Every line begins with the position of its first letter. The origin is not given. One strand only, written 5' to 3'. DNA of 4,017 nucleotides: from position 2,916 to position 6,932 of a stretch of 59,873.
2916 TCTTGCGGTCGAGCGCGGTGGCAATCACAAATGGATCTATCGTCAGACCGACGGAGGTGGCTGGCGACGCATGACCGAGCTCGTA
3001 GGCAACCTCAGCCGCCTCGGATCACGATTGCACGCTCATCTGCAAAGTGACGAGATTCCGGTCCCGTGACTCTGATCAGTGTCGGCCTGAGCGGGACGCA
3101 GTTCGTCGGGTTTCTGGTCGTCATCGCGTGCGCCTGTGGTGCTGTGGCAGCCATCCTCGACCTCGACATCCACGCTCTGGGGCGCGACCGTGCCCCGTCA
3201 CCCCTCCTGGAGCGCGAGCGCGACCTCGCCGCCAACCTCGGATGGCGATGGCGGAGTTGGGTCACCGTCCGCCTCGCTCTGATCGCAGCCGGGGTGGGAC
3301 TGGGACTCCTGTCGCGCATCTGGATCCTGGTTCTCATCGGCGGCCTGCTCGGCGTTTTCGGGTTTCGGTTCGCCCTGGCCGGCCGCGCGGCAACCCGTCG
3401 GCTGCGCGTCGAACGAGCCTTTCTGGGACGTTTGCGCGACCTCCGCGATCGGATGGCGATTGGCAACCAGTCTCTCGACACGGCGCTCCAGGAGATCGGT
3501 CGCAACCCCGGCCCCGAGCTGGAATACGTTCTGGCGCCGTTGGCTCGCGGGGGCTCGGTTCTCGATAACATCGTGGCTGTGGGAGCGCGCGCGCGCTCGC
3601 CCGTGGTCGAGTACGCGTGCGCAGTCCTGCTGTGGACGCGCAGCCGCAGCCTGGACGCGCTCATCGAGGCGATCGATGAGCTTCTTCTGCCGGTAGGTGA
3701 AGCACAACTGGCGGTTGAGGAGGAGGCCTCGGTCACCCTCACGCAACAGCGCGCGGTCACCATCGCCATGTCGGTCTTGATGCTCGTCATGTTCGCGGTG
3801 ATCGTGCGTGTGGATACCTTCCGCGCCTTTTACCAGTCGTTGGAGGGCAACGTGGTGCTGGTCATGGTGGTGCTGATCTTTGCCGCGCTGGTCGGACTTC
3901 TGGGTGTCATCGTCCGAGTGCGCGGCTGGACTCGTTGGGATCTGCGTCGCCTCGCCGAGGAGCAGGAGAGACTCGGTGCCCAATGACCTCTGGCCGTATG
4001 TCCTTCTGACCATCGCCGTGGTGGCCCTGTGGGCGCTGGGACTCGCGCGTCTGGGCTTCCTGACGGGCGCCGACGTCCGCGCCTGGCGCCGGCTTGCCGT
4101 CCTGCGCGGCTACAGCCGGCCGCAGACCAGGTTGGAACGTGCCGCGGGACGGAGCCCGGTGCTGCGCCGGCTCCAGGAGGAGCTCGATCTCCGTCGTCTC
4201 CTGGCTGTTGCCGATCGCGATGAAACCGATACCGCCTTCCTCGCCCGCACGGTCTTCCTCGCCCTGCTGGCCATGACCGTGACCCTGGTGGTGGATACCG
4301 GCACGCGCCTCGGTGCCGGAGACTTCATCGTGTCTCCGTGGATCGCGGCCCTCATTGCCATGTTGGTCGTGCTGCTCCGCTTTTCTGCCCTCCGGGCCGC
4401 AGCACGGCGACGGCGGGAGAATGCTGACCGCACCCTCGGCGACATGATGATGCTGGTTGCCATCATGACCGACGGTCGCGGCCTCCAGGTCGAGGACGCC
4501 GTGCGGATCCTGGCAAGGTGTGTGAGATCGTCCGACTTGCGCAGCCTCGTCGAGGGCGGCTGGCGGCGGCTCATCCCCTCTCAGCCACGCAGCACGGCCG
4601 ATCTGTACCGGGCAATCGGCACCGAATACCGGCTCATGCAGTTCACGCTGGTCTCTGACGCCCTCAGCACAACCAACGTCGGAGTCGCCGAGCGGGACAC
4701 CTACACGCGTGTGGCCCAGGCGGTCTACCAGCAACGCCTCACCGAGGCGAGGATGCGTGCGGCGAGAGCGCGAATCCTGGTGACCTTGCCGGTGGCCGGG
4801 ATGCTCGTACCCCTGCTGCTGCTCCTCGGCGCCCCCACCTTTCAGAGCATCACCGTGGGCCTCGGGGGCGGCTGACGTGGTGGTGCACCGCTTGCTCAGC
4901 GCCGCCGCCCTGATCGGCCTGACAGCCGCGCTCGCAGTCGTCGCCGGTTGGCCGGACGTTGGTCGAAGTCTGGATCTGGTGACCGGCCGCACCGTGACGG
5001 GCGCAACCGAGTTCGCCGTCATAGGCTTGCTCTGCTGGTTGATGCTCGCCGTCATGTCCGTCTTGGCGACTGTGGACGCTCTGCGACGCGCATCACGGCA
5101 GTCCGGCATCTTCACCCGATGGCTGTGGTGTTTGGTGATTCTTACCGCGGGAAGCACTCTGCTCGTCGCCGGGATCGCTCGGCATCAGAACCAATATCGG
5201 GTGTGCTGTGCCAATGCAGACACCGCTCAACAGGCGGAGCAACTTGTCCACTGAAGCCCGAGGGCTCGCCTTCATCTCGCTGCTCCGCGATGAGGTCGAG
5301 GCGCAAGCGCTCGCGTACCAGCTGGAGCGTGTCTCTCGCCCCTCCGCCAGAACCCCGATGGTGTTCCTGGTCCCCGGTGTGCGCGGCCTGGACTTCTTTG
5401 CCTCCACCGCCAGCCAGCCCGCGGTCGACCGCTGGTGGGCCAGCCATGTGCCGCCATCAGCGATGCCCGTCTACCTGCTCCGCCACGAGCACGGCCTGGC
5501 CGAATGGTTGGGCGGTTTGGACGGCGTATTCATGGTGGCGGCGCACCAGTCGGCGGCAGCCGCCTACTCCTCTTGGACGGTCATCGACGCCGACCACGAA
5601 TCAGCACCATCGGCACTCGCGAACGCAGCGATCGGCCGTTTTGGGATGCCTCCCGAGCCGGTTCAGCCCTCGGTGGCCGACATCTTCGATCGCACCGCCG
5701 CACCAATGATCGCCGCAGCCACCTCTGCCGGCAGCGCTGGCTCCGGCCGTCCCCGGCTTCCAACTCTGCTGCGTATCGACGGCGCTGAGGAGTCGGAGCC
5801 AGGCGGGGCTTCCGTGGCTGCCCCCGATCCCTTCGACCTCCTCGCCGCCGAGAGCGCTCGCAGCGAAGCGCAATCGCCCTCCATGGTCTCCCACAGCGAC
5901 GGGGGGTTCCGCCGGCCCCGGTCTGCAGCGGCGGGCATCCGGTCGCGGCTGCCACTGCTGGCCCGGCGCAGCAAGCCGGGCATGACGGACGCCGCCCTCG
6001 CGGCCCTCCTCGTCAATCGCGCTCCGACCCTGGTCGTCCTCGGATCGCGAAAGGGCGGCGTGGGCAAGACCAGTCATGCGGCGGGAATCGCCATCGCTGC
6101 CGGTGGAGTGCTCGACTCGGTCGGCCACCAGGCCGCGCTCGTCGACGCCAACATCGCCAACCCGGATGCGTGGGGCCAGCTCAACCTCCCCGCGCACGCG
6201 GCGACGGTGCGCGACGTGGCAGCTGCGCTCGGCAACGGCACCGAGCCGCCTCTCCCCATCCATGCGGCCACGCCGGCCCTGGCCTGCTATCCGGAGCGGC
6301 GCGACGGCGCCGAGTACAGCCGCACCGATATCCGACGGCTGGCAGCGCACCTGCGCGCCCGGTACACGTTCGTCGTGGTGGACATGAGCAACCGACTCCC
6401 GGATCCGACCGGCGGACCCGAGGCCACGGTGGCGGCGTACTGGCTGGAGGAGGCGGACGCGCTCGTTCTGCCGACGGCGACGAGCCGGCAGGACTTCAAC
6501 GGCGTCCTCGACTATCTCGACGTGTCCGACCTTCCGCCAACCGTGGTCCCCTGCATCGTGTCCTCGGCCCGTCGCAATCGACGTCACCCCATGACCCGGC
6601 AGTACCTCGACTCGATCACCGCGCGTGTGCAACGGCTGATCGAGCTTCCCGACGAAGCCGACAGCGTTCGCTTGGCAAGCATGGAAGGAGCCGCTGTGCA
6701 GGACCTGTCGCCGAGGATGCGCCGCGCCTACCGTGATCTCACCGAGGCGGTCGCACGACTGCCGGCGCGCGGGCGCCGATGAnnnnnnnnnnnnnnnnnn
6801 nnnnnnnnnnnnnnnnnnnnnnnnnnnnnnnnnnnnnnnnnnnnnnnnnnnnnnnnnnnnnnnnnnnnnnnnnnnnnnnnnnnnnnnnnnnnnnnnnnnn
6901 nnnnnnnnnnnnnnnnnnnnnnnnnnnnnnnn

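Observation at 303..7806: Tad-like operon with no pilin, extended by a second MinD ATPase and three unassigned proteins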

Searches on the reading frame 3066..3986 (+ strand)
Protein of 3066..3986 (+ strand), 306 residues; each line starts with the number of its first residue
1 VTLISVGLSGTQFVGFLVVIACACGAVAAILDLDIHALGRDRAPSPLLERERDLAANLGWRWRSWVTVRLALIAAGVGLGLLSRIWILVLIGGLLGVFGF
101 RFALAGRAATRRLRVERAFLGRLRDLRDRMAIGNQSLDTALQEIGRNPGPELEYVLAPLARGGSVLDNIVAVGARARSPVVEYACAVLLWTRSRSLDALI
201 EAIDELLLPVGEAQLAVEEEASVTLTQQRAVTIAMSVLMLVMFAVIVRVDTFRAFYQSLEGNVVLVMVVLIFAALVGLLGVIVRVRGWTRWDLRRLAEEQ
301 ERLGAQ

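Call 5: search_protein_families(library=pfam, proteins=[window:3066-3986:+], max_evalue=1)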
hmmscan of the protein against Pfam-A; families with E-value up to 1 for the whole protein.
window:3066-3986:+ (306 aa): 1 family
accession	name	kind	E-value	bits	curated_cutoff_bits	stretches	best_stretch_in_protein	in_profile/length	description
PF17393.7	DUF5402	-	0.19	12.2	25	1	254-292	15-53/120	Family of unknown function (DUF5402)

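Call 6: search_protein_families(library=ncbifam, proteins=[window:3066-3986:+], max_evalue=1)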
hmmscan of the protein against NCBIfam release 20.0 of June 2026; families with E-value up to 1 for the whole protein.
window:3066-3986:+ (306 aa): 4 families
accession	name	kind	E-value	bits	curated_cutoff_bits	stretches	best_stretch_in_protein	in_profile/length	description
NF001952.0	PRK00733.1-4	equivalog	0.13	10.2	912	1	213-290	53-129/782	sodium-translocating pyrophosphatase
TIGR01620.2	hyp_HI0043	subfamily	0.33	10.5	160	1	212-301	40-130/329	TIGR01620 family protein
NF052514.1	SpGerGerXA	equivalog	0.47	9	850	1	232-284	368-421/479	spore germination protein GerXA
NF004323.0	PRK05715.1-5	equivalog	0.93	9.8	89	1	224-281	24-79/102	NADH-quinone oxidoreductase subunit NuoK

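Call 24: search_solved_structures(query=A2, max_evalue=10)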
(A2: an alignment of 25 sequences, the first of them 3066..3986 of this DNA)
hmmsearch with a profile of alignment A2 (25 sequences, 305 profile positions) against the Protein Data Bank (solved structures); distinct sequences matched with E-value up to 10: 0.

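Call 32: search_protein_families(library=pfam, alignment_id=A5, max_evalue=1)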
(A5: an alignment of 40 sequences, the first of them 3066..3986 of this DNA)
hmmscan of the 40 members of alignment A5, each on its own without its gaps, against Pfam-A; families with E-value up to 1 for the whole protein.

A. member 1, window:3066-3986:+ (306 aa): 1 family
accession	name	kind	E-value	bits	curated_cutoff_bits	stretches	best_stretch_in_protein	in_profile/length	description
PF17393.7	DUF5402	-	0.19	12.2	25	1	254-292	15-53/120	Family of unknown function (DUF5402)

B. families by the number of members that match (of 40 scanned): 35 families (the first 25 are shown)
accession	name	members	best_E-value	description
PF00482.28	T2SSF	17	0.00093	Type II secretion system (T2SS), protein F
PF09548.15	Spore_III_AB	8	0.0078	Stage III sporulation protein AB (spore_III_AB)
PF10003.15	DUF2244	5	0.0043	Integral membrane protein (DUF2244)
PF20237.3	DUF6594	5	0.01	Family of unknown function (DUF6594)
PF10324.15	7TM_GPCR_Srw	2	0.067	Serpentine type 7TM GPCR chemoreceptor Srw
PF24432.1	DUF7555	1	0.00094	Family of unknown function (DUF7555)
PF07099.16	DUF1361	1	0.011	Protein of unknown function (DUF1361)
PF04273.18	BLH_phosphatase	1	0.023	Beta-lactamase hydrolase-like protein, phosphatase-like domain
PF07332.16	Phage_holin_3_6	1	0.023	Putative Actinobacterial Holin-X, holin superfamily III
PF07254.17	Cpta_toxin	1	0.037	Membrane-bound toxin component of toxin-antitoxin system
PF01545.26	Cation_efflux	1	0.038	Cation efflux family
PF00392.27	GntR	1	0.041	Bacterial regulatory proteins, gntR family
PF12291.15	DUF3623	1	0.054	Protein of unknown function (DUF3623)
PF18019.7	Cas3_HD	1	0.061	Cas3, HD domain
PF09721.15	Exosortase_EpsH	1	0.064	Transmembrane exosortase (Exosortase_EpsH)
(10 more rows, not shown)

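Call 59: search_protein_families(library=pfam, alignment_id=A2, max_evalue=1)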
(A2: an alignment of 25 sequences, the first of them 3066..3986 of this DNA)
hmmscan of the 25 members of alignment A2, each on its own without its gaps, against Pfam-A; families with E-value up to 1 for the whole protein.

A. member 1, window:3066-3986:+ (306 aa): 1 family
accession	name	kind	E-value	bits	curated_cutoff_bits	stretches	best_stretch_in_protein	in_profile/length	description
PF17393.7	DUF5402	-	0.19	12.2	25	1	254-292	15-53/120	Family of unknown function (DUF5402)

B. families by the number of members that match (of 25 scanned): 20 families
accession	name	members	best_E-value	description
PF09548.15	Spore_III_AB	12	0.0078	Stage III sporulation protein AB (spore_III_AB)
PF20237.3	DUF6594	6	0.01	Family of unknown function (DUF6594)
PF07099.16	DUF1361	3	0.00038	Protein of unknown function (DUF1361)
PF18019.7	Cas3_HD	3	0.043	Cas3, HD domain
PF10324.15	7TM_GPCR_Srw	2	0.067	Serpentine type 7TM GPCR chemoreceptor Srw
PF04273.18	BLH_phosphatase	1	0.023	Beta-lactamase hydrolase-like protein, phosphatase-like domain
PF17336.7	DUF5368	1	0.033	Family of unknown function (DUF5368)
PF00392.27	GntR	1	0.041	Bacterial regulatory proteins, gntR family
PF09721.15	Exosortase_EpsH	1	0.064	Transmembrane exosortase (Exosortase_EpsH)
PF25103.1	DUF7811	1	0.09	Domain of unknown function (DUF7811)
PF05313.17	Pox_P21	1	0.11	Poxvirus P21 membrane protein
PF13817.11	DDE_Tnp_IS66_C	1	0.15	IS66 C-terminal element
PF12666.12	PrgI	1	0.15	PrgI family protein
PF17393.7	DUF5402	1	0.19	Family of unknown function (DUF5402)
PF08566.15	Pam17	1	0.21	Mitochondrial import protein Pam17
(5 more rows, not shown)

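Call 102: predict_structure(protein=window:3066-3986:+)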
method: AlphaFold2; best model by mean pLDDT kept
length: 306 residues; sequences in the alignment: 1
mean_pLDDT: 57.4   pTM: 0.44
mean pLDDT of the five models: 57.4, 56.4, 56.0, 55.3, 52.3
residues with pLDDT >= 90: 0; 70-90: 39; 50-70: 190; < 50: 77
segments of 3 or more residues with pLDDT < 50: 1-8, 27-48, 50-52, 58-60, 215-218, 220-232, 248-250, 252-256, 285-290
pLDDT, mean of each block of 10 residues (from residue 1): 41 54 53 43 43 47 51 53 56 60 55 69 76 71 70 62 64 66 70 67 67 50 44 53 52 48 57 62 49 65 64
secondary structure, 60 per line:
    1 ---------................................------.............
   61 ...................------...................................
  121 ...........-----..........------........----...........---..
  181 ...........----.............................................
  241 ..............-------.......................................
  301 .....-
elements in order: H10-41 H48-79 H86-131 H137-146 H153-160 H165-175 H179-191 H196-254 H262-305

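Call 104: fold_search(model_id=the predicted structure, library=pdb)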
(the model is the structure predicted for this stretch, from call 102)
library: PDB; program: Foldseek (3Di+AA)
matches with E <= 10: 104; with E <= 0.001: 0
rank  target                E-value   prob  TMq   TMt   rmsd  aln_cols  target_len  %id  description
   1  6bs9_A                5.6e-01  0.93  0.28  0.56   3.9       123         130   15  Stage III sporulation protein AB (SpoIIIAB) (released 2018-01-17)
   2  5jef_B                8.1e-01  0.21  0.20  0.24  10.9       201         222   14  Fragment of nitrate/nitrite sensor histidine kinase NarQ (WT) in asymmetric holo state (released 2017-05-31)
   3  4bpj_A                1.1e+00  0.12  0.15  0.23  10.3       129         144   12  Mcl-1 bound to alpha beta Puma BH3 peptide 3 (released 2014-04-09)
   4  6bs9_B                1.1e+00  0.80  0.27  0.55   3.8       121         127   17  Stage III sporulation protein AB (SpoIIIAB) (released 2018-01-17)
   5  4oq6_B                1.5e+00  0.10  0.13  0.21  11.7       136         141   12  Crystal Structure of Human MCL-1 Bound to Inhibitor 4-hydroxy-4'-propylbiphenyl-3-carboxylic acid (released 2014-03-12)
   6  5uum_A                1.5e+00  0.10  0.15  0.22   9.9       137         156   10  Human Mcl-1 in complex with a Bfl-1-specific selected peptide (released 2017-06-21)
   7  2whn_B                1.7e+00  0.66  0.25  0.62   3.6       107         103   14  N-terminal domain from the PilC type IV pilus biogenesis protein (released 2010-05-19)
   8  6u64                  1.7e+00  0.06  0.11  0.17  13.5       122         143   11  Mcl-1 bound to compound 17 (released 2020-03-04)
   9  5nbg_B                1.9e+00  0.63  0.26  0.63   4.0       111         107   15  Structure of the cytoplasmic domain I of OutF in the D. dadantii type II secretion system (released 2018-03-21)
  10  6bs9_C                2.0e+00  0.80  0.28  0.61   3.4       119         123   15  Stage III sporulation protein AB (SpoIIIAB) (released 2018-01-17)
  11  5jeq                  2.0e+00  0.11  0.16  0.20  14.6       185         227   12  Fragment of nitrate/nitrite sensor histidine kinase NarQ (R50K) in symmetric apo state (released 2017-05-31)
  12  5efy_A                2.2e+00  0.08  0.12  0.18  13.1       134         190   20  Apo-form of SCO3201 (released 2016-11-16)
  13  2vmb_B                2.5e+00  0.57  0.28  0.63   4.1       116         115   12  The three-dimensional structure of the cytoplasmic domains of EpsF from the Type 2 Secretion System of Vibrio cholerae (released 2009-02-10)
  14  5jef_A                2.5e+00  0.13  0.22  0.28  10.2       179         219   17  Fragment of nitrate/nitrite sensor histidine kinase NarQ (WT) in asymmetric holo state (released 2017-05-31)
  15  9ivk_A                2.6e+00  0.20  0.28  0.30   9.9       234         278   13  cryo-EM structure of a tmFAP (released 2024-11-20)
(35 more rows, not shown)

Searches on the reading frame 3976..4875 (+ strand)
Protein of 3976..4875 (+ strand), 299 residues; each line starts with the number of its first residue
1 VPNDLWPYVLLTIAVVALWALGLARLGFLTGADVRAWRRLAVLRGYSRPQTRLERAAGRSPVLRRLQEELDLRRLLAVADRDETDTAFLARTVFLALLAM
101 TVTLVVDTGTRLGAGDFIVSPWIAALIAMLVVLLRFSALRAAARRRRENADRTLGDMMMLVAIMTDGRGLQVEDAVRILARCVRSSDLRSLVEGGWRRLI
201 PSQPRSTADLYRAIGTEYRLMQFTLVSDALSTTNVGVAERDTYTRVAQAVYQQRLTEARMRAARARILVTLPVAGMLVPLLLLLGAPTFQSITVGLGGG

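Call 5: search_protein_families(library=pfam, proteins=[window:3976-4875:+], max_evalue=1)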
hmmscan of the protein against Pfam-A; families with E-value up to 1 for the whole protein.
window:3976-4875:+ (299 aa): 0 families

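Call 6: search_protein_families(library=ncbifam, proteins=[window:3976-4875:+], max_evalue=1)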
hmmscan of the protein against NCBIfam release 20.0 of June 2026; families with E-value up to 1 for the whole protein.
window:3976-4875:+ (299 aa): 0 families

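Call 25: search_solved_structures(query=A3, max_evalue=10)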
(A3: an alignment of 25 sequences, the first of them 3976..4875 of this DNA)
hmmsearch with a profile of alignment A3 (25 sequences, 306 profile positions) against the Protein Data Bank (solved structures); distinct sequences matched with E-value up to 10: 5.
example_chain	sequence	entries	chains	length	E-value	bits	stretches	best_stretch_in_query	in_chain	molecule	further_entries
4hpz_A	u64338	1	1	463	0.89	12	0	156-200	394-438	dTale2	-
4ost_A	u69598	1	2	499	1.4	11.3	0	159-197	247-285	Hax3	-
6wv4_A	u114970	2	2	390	1.5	11.2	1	118-163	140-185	Vitamin K epoxide reductase Cys43Ser mutant, termini restrained by green fluorescent prote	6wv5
2lc2_A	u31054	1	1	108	1.8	11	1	54-106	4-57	AVR3a4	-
3h04_A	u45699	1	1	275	2.3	10.6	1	189-234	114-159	uncharacterized protein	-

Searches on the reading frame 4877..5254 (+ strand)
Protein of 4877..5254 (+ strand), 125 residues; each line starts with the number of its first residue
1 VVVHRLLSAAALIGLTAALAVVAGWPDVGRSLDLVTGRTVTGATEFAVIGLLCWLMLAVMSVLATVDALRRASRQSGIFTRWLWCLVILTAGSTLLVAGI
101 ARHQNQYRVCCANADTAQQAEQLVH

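Call 5: search_protein_families(library=pfam, proteins=[window:4877-5254:+], max_evalue=1)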
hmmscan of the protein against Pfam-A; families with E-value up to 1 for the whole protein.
window:4877-5254:+ (125 aa): 4 families
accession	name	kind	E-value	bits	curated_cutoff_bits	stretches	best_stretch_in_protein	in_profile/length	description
PF13396.11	PLDc_N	-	0.0066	16.8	23.3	1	60-89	2-27/42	Phospholipase_D-nuclease N-terminal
PF03649.18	UPF0014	-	0.084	12.7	22.6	1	52-99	58-106/242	Uncharacterised protein family (UPF0014)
PF00122.25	E1-E2_ATPase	-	0.26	11.2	28.1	1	3-72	115-178/181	E1-E2 ATPase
PF06979.18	TMEM70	-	0.38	11.2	22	1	38-99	12-72/157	TMEM70/TMEM186/TMEM223 protein family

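Call 6: search_protein_families(library=ncbifam, proteins=[window:4877-5254:+], max_evalue=1)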
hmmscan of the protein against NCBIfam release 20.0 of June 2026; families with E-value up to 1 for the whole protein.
window:4877-5254:+ (125 aa): 0 families

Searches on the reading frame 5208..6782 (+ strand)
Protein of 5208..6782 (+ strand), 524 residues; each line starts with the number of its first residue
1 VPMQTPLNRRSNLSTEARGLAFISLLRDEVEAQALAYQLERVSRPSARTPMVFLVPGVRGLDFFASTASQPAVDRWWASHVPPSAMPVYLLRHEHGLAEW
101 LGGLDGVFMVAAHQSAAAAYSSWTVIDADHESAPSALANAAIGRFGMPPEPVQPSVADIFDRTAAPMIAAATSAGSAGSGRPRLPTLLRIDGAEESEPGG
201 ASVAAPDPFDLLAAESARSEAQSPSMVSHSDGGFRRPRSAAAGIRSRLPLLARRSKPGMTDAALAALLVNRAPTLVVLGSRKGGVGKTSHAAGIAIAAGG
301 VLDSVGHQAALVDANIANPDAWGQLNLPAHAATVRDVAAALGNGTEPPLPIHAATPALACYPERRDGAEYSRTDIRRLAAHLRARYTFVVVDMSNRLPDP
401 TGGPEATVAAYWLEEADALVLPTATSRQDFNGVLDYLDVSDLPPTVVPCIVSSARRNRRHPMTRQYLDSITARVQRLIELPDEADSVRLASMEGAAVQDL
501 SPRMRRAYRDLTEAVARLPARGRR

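Call 5: search_protein_families(library=pfam, proteins=[window:5208-6782:+], max_evalue=1)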
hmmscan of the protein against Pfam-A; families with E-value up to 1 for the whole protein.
window:5208-6782:+ (524 aa): 3 families
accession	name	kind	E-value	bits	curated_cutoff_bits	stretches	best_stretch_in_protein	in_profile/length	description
PF10609.15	ParA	-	0.0036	17.2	27.1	1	275-323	5-49/246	NUBPL iron-transfer P-loop NTPase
PF09140.17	MipZ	-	0.0067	16.2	20.7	1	275-474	2-181/262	ATPase MipZ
PF01656.29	CbiA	-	0.095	13.1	25.4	1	279-299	4-24/125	CobQ/CobB/MinD/ParA nucleotide binding domain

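Call 6: search_protein_families(library=ncbifam, proteins=[window:5208-6782:+], max_evalue=1)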
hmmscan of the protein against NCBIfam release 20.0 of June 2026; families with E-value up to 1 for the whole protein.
window:5208-6782:+ (524 aa): 7 families
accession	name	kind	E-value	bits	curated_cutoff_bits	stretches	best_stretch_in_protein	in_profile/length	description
TIGR01969.1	minD_arch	subfamily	0.00028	20.1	201.75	1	276-339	3-62/251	cell division ATPase MinD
TIGR01968.1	minD_bact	equivalog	0.0012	18.2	212.9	1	275-316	3-40/261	septum site-determining protein MinD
NF041136.1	MrpORP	equivalog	0.0036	16.6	450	1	276-331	8-59/365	iron-sulfur cluster carrier protein MrpORP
NF041546.1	ParA_partition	equivalog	0.016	14.8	180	1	278-314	4-36/203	ParA family partition ATPase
NF047398.1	AAA_KGGVGR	domain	0.084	13.2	90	1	273-316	2-41/190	KGGVGR-motif variant AAA ATPase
NF008669.0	PRK11670.1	equivalog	0.14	11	348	1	274-320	108-150/369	iron-sulfur cluster carrier protein ApbC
NF008079.0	PRK10818.1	equivalog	0.29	10.4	508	1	275-316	4-41/270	septum site-determining protein MinD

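Call 41: search_solved_structures(query=A6, max_evalue=1)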
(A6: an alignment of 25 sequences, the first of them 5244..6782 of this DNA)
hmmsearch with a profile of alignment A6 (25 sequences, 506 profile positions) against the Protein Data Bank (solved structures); distinct sequences matched with E-value up to 1: 25.
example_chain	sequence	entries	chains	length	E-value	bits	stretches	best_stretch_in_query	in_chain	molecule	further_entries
4v03_A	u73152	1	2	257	0.00061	22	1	257-298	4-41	SITE-DETERMINING PROTEIN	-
4v02_A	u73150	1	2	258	0.0013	21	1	257-298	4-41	SITE-DETERMINING PROTEIN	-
1f48_A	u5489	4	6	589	0.0017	20.6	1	244-279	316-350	ARSENITE-TRANSLOCATING ATPASE | ARSENICAL PUMP-DRIVING ATPASE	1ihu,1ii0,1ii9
1hyq_A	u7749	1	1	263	0.0056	18.9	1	258-299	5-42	CELL DIVISION INHIBITOR (MIND-1)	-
5zme_A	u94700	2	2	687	0.0074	18.5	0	261-280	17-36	ATPase ARSA1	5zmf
9nbo_A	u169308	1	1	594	0.02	17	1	250-279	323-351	Arsenite transporter ATPase-like protein,arsA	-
9nbl_A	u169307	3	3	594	0.04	16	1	250-279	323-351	Arsenite transporter ATPase-like protein,arsA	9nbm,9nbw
6iub_A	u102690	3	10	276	0.086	14.9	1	255-278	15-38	SpoOJ regulator (Soj)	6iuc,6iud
8zkc_A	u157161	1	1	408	0.1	14.7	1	256-301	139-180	Iron-sulfur cluster carrier protein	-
8jmj_A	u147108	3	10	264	0.1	14.7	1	255-278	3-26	SpoOJ regulator (Soj)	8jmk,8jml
3q9l_A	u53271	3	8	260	0.12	14.5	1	256-278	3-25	Septum site-determining protein minD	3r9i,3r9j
3k9g_A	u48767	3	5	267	0.16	14.1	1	249-276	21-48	PF-32 protein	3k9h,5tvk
5j1j_A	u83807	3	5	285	0.19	13.8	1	256-302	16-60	Site-determining protein | Transcriptional antiactivator FleN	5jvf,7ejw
2bek_A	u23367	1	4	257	0.2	13.8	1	258-295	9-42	SEGREGATION PROTEIN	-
6riq_C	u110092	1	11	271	0.2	13.7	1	256-295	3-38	Site-determining protein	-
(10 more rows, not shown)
